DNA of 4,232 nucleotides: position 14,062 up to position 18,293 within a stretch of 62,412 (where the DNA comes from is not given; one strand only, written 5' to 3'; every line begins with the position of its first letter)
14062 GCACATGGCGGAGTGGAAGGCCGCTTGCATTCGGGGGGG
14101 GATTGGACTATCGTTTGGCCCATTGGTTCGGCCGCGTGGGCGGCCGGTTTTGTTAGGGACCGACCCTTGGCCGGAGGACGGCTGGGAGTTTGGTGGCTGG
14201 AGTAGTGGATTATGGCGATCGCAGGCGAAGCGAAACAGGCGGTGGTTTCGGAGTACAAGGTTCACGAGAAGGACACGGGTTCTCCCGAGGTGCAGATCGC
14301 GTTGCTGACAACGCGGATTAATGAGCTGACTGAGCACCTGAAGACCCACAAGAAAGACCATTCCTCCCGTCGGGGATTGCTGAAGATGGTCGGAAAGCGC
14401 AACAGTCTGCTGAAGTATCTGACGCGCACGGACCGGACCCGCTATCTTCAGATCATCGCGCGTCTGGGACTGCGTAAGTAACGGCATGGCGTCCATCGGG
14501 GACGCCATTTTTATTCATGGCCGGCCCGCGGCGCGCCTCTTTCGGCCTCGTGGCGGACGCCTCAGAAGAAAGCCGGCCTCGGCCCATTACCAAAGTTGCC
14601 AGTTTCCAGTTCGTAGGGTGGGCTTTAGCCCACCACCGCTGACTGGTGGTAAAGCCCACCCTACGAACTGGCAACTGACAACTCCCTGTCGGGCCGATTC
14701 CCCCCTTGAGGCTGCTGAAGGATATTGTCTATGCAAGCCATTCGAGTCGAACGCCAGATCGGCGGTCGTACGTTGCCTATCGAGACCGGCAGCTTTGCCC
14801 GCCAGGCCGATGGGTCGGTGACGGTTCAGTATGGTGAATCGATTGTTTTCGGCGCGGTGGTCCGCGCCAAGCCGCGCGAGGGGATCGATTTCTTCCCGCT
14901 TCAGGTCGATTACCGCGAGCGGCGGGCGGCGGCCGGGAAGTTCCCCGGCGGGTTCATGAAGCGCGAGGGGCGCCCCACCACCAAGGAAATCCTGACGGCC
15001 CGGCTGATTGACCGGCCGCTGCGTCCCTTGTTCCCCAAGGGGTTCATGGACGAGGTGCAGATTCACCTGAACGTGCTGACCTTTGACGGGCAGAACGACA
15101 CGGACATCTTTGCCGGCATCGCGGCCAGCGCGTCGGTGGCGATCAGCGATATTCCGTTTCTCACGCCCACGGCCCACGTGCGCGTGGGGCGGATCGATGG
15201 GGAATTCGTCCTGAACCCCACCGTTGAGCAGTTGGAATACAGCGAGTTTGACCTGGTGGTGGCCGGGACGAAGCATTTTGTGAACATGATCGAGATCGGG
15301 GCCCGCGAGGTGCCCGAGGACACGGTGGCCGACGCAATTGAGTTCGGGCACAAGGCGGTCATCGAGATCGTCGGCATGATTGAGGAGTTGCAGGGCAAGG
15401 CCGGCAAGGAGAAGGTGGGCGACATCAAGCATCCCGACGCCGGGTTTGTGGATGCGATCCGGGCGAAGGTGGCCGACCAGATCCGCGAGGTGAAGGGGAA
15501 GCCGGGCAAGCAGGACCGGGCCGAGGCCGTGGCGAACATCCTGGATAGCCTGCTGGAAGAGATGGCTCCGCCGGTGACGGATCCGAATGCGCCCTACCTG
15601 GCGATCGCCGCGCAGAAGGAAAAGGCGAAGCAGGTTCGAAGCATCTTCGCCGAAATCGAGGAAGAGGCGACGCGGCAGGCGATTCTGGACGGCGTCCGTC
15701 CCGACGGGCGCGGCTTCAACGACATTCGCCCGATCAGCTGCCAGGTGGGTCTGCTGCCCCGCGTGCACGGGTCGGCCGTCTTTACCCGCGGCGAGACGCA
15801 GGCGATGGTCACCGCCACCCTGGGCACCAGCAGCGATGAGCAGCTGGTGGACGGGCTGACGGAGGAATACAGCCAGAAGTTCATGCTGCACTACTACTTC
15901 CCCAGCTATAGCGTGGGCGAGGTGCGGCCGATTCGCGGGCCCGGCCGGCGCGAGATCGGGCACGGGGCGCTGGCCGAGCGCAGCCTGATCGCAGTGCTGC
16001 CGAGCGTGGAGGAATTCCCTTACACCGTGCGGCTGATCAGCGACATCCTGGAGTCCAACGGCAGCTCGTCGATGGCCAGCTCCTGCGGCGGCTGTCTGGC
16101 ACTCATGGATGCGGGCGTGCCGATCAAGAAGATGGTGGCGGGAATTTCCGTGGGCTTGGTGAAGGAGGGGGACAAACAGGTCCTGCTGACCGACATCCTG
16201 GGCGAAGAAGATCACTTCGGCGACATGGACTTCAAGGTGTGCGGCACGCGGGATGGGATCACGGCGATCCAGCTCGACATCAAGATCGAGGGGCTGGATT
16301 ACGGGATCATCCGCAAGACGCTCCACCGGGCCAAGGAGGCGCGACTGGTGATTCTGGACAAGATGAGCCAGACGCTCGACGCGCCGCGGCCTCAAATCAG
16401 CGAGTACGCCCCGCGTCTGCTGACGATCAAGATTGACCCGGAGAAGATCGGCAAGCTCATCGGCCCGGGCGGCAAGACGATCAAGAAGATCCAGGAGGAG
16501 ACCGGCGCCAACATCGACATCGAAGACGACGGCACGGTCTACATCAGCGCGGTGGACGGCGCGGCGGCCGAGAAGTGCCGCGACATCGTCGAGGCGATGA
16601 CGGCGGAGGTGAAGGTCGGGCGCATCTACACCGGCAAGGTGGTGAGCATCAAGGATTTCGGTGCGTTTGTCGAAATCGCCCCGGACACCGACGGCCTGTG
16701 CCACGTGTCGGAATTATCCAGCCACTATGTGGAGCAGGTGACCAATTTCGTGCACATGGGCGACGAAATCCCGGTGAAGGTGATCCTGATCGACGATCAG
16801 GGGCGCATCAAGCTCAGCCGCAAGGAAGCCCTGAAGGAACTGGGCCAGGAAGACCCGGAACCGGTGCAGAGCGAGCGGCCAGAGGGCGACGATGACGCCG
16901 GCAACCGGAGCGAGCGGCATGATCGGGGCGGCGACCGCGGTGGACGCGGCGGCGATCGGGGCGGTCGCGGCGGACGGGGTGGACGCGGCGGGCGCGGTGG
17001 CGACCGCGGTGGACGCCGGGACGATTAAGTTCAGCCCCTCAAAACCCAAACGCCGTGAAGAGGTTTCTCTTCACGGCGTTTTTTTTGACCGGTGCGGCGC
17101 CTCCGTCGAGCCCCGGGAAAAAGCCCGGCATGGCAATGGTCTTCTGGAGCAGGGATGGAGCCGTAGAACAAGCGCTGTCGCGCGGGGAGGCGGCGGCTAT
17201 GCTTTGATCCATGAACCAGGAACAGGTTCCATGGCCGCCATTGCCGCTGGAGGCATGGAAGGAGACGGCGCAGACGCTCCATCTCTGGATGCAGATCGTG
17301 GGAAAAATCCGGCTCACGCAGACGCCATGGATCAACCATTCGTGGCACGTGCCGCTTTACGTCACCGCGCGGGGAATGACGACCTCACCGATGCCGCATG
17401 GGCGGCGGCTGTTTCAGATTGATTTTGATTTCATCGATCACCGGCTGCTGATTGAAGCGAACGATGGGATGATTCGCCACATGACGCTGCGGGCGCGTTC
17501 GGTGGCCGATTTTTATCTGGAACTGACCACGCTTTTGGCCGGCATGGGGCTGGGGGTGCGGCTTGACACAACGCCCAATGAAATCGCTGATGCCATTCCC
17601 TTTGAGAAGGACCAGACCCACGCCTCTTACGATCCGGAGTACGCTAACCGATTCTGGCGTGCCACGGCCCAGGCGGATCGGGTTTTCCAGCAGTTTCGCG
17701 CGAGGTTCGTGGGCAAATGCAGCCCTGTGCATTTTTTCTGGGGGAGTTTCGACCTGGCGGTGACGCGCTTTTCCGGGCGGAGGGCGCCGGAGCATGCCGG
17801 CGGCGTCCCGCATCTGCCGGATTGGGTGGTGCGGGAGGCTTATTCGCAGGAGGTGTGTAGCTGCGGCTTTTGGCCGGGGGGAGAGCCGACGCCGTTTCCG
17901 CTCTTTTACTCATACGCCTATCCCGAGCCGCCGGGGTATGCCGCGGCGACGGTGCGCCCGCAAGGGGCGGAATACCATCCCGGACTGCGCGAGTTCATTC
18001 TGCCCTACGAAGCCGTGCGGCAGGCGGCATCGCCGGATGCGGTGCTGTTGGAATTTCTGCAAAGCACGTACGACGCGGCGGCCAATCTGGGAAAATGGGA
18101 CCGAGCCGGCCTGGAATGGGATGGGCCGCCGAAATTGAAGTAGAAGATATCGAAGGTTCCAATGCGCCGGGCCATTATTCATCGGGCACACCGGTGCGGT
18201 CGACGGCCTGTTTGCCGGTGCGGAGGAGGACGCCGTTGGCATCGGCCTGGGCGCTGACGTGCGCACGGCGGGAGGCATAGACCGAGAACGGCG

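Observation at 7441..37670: Window-wide design rule: intergenic hairpins whose arms are tandem heptanucleotides (STRR-like), in several sequence families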

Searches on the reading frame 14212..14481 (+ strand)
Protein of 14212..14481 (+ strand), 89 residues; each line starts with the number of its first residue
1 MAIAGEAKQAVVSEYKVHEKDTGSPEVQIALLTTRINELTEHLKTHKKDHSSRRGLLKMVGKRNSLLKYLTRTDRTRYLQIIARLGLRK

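Call 20: search_protein_families(library=ncbifam, proteins=[window:14212-14481:+], max_evalue=0.01)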
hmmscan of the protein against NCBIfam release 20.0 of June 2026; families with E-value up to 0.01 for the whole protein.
window:14212-14481:+ (89 aa): 2 families
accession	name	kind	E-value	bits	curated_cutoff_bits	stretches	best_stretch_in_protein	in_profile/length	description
TIGR00952.1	S15_bact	equivalog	3.8e-39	132.9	63.65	1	6-89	3-86/86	30S ribosomal protein S15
NF006331.0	PRK08561.1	equivalog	1.9e-06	27.7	154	1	23-75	83-134/152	30S ribosomal protein S15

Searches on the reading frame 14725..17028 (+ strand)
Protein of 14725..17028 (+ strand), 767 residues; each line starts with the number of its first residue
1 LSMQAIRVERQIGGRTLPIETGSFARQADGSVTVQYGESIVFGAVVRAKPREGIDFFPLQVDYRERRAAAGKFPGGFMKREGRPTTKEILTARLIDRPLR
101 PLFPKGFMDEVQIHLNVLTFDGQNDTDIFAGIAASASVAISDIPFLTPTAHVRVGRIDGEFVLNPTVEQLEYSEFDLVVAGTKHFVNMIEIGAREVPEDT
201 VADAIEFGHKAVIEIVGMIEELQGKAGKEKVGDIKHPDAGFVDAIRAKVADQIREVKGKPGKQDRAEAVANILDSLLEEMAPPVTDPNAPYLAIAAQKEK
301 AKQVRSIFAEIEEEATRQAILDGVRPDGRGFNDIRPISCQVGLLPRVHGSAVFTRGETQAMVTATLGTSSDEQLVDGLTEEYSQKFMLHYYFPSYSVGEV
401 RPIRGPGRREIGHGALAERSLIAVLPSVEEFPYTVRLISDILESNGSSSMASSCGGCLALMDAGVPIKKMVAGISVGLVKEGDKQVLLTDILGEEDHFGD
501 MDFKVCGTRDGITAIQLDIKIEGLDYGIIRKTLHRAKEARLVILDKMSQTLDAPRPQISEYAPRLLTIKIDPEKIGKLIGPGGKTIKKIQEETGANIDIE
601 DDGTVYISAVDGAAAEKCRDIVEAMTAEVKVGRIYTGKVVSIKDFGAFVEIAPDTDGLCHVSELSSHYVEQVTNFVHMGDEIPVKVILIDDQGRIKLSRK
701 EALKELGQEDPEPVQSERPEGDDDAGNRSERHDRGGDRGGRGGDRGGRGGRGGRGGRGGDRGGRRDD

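Call 9: search_protein_families(library=pfam, proteins=[window:14725-17028:+])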
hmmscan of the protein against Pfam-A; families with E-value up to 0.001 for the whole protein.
window:14725-17028:+ (767 aa): 6 families
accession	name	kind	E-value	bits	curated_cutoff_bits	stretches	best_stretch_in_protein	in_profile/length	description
PF01138.27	RNase_PH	-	3.3e-53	180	25.5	2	334-466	2-130/130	3' exoribonuclease family, domain 1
PF03725.20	RNase_PH_C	-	5e-20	71.7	20.8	2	148-211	2-67/67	3' exoribonuclease family, domain 2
PF00575.29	S1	-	8.4e-18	65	22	1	629-700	2-74/74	S1 RNA binding domain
PF00013.35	KH_1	-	2.1e-14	53.4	21.5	1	567-623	3-65/66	KH domain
PF03726.19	PNPase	-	6.1e-08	33.5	24.6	1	243-329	4-80/81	Polyribonucleotide nucleotidyltransferase, RNA binding domain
PF22675.2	KH-I_KHDC4-BBP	-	8.2e-07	29.2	30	1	575-612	8-45/76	KHDC4/BBP-like, KH-domain type I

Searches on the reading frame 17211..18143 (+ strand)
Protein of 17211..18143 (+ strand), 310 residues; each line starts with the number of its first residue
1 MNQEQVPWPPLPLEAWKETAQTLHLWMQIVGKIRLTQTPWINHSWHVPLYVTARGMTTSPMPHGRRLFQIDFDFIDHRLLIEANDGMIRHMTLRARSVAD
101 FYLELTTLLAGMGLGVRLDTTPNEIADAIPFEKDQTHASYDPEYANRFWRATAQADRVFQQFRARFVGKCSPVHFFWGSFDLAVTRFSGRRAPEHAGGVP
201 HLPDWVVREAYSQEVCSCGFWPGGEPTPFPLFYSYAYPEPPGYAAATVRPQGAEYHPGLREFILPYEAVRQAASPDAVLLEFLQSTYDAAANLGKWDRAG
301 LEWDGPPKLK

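Call 9: search_protein_families(library=pfam, proteins=[window:17211-18143:+])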
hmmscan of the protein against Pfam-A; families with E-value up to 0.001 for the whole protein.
window:17211-18143:+ (310 aa): 1 family
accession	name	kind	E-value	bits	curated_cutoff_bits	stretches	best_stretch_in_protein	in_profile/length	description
PF19459.4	DUF5996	-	2.8e-142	473.5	25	1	8-302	1-295/296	Family of unknown function (DUF5996)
